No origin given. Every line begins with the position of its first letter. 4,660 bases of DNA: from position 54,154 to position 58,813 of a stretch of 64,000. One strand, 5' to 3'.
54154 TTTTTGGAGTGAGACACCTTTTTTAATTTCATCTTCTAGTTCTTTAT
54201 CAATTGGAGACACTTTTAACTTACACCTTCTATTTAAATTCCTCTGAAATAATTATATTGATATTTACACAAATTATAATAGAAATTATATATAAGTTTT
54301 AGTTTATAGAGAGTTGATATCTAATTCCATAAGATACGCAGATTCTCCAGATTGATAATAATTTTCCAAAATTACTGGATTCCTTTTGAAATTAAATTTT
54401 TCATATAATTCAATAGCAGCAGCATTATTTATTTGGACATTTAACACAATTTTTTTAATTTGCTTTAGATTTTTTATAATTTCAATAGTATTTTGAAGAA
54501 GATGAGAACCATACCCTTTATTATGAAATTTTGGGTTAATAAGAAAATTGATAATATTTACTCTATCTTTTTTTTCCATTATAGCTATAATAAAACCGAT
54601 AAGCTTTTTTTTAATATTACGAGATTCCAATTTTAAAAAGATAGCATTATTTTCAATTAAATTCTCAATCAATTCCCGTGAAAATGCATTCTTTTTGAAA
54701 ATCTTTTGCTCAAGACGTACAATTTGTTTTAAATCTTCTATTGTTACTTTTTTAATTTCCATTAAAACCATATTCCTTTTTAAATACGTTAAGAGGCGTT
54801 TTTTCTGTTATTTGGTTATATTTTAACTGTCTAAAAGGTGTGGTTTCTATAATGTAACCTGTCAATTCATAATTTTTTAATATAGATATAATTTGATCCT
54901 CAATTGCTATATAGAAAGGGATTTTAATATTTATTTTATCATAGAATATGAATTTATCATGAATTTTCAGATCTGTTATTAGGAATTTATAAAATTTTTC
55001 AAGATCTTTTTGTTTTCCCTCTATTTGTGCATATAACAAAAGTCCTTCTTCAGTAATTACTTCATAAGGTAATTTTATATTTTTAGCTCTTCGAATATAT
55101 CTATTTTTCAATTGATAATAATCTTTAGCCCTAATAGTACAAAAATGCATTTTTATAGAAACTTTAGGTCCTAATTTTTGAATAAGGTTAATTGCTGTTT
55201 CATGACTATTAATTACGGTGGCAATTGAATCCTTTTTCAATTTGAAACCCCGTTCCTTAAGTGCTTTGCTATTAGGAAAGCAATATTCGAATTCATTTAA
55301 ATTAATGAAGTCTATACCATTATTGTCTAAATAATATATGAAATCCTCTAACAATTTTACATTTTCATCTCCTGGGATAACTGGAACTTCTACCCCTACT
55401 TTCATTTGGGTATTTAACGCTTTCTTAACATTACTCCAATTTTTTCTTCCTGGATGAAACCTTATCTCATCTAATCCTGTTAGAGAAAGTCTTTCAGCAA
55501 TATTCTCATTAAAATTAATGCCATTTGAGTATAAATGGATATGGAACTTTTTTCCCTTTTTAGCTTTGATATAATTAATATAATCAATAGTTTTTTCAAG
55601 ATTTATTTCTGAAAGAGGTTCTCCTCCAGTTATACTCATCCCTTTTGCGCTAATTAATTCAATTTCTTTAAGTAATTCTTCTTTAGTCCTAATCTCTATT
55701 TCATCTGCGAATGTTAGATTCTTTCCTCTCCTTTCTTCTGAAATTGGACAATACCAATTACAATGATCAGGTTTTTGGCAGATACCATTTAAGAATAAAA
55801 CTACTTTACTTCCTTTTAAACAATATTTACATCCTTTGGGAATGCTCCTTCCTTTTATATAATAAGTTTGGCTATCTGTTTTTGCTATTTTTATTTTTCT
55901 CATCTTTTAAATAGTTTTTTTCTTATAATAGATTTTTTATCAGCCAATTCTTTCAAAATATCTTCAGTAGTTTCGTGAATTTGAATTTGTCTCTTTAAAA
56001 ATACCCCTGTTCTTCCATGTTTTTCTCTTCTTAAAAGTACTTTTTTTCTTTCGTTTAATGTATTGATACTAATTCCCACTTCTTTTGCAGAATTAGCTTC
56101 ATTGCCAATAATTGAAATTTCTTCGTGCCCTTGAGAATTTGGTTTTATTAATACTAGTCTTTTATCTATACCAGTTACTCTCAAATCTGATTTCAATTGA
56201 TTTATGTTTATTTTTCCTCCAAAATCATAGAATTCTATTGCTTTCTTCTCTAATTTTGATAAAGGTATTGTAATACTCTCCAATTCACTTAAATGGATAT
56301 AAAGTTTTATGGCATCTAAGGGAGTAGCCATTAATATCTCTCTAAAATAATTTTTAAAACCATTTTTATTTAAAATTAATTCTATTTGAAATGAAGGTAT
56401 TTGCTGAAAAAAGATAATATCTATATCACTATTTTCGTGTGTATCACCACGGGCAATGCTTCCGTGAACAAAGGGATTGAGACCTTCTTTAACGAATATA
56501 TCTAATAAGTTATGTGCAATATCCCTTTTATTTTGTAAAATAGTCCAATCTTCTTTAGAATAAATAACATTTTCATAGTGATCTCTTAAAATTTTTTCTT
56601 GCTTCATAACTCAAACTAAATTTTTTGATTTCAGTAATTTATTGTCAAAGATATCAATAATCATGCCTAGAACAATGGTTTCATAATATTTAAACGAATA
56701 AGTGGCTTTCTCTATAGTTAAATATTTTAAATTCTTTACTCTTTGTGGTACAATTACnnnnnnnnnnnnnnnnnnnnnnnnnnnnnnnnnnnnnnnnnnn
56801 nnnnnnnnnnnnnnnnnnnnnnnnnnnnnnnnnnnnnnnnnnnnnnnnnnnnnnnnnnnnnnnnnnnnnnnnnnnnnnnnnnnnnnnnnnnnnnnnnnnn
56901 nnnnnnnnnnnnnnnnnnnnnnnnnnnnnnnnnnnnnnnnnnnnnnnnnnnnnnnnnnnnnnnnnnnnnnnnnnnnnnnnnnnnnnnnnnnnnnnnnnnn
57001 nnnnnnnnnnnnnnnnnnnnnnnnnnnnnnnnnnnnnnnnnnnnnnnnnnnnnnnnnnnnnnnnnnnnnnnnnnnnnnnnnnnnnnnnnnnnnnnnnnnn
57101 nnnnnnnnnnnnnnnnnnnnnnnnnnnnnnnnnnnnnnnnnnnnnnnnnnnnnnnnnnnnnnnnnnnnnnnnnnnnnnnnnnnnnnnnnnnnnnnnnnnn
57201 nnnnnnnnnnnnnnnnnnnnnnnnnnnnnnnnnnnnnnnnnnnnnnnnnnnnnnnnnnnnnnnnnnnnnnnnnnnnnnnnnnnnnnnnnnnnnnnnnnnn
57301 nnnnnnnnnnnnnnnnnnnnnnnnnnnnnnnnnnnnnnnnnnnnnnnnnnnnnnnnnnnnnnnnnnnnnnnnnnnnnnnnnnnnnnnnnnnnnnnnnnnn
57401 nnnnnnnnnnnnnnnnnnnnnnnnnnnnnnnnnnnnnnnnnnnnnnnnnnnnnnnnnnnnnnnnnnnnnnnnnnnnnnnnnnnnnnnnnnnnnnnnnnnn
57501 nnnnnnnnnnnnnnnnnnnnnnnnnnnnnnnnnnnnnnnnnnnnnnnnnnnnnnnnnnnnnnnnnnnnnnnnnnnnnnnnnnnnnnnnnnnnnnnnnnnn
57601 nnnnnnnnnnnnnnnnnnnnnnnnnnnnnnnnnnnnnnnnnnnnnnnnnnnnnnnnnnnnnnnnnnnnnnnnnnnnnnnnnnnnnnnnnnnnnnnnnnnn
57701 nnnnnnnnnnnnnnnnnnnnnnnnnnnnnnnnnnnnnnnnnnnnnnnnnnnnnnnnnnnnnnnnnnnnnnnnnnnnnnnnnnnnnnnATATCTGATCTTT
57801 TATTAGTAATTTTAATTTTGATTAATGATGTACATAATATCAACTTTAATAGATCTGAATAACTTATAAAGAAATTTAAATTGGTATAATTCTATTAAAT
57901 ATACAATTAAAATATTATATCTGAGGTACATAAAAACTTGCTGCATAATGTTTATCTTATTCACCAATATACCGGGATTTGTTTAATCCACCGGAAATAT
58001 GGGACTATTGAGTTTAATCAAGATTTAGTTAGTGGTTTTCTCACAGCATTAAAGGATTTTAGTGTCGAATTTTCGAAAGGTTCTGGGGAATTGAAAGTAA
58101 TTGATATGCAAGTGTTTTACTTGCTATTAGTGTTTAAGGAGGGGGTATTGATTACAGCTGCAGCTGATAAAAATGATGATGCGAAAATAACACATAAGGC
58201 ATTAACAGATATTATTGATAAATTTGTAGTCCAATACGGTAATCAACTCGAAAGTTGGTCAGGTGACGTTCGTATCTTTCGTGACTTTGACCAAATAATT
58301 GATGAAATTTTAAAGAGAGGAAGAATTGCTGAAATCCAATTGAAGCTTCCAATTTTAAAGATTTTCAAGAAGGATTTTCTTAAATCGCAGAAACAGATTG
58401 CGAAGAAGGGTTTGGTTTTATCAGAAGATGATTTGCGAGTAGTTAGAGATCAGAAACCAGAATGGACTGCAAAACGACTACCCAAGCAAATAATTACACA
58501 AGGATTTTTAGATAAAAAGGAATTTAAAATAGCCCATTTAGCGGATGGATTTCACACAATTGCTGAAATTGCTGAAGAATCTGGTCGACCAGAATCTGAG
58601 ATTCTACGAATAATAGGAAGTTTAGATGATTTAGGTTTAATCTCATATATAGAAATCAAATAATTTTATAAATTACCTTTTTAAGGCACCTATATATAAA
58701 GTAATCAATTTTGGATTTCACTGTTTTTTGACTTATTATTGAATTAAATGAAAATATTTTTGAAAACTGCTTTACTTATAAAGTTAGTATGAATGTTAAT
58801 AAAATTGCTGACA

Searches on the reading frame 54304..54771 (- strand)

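Call 56: search_protein_families(library=pfam, max_evalue=0.01, proteins=[window:54304-54771:-])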
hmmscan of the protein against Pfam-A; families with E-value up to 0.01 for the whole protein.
window:54304-54771:- (155 aa): 8 families
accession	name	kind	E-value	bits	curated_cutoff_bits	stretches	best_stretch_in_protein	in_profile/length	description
PF00583.31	Acetyltransf_1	-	5.2e-15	56.2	20.7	1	40-128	31-116/116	Acetyltransferase (GNAT) family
PF13508.13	Acetyltransf_7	-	6.9e-10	39.6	27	1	55-129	12-83/84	Acetyltransferase (GNAT) domain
PF08445.16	FR47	-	1e-08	35.5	22.1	1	59-130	10-79/86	FR47-like protein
PF13673.13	Acetyltransf_10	-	6.4e-07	29.8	23.6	1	25-130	13-109/128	Acetyltransferase (GNAT) domain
PF13302.13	Acetyltransf_3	-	1.7e-06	29.2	25.4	1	46-129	56-138/138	Acetyltransferase (GNAT) domain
PF17013.11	Acetyltransf_15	-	0.00012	22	35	1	45-130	59-138/210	Putative acetyl-transferase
PF13523.12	Acetyltransf_8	-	0.00093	19.3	27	1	76-132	84-141/145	Acetyltransferase (GNAT) domain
PF13420.13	Acetyltransf_4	-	0.0077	16.7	24.3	1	7-130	2-136/155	Acetyltransferase (GNAT) domain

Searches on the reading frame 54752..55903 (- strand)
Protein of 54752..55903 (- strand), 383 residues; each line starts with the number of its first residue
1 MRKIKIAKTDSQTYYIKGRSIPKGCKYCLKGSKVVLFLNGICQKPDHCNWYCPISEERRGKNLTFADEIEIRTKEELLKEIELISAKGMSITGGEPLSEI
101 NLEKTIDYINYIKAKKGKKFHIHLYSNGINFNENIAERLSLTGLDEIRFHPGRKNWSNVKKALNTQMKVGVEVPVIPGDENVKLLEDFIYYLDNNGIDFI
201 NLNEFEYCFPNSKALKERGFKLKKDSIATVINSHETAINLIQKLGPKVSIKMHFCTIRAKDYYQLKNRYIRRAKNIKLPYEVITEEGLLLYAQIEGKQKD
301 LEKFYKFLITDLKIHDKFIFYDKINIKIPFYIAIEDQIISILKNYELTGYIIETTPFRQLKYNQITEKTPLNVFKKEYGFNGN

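Call 56: search_protein_families(library=pfam, max_evalue=0.01, proteins=[window:54752-55903:-])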
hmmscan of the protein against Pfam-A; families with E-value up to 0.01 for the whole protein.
window:54752-55903:- (383 aa): 2 families
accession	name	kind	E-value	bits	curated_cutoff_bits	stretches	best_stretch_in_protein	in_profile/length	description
PF04055.27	Radical_SAM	-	3.3e-08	34.3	29.5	1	46-148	19-106/166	Radical SAM superfamily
PF13353.11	Fer4_12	-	1e-05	26.3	22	1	47-135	14-98/137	4Fe-4S single cluster domain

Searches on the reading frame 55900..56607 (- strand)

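Call 56: search_protein_families(library=pfam, max_evalue=0.01, proteins=[window:55900-56607:-])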
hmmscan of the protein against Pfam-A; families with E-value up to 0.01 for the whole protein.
window:55900-56607:- (235 aa): 2 families
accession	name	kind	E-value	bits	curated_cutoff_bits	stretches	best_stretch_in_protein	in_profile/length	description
PF01909.29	NTP_transf_2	-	7.9e-06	26.6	21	1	46-100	18-72/93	Nucleotidyltransferase domain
PF18765.7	Polbeta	-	8.5e-05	23.1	26.9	1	46-68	17-39/93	Polymerase beta, Nucleotidyltransferase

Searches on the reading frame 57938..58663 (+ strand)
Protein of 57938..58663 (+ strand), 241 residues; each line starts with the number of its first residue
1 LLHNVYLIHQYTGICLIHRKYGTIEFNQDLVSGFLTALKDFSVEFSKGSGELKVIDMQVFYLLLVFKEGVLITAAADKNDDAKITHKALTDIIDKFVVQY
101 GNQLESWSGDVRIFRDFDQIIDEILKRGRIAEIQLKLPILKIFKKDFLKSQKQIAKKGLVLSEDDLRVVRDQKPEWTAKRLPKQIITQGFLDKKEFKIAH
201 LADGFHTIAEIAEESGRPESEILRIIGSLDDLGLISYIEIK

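Call 56: search_protein_families(library=pfam, max_evalue=0.01, proteins=[window:57938-58663:+])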
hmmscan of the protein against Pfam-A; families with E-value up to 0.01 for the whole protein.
window:57938-58663:+ (241 aa): 4 families
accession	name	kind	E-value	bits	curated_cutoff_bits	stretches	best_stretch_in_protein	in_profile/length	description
PF01978.25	TrmB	-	0.00054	20.2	25.6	1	204-238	21-55/68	Sugar-specific transcriptional regulator TrmB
PF16221.11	HTH_47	-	0.0023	17.9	27.1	1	196-236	37-77/78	winged helix-turn-helix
PF09339.16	HTH_IclR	-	0.0069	16.6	22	0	206-236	19-49/52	IclR helix-turn-helix domain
PF13774.12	Longin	-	0.0095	16.3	26.2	0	67-107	30-69/84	Regulated-SNARE-like domain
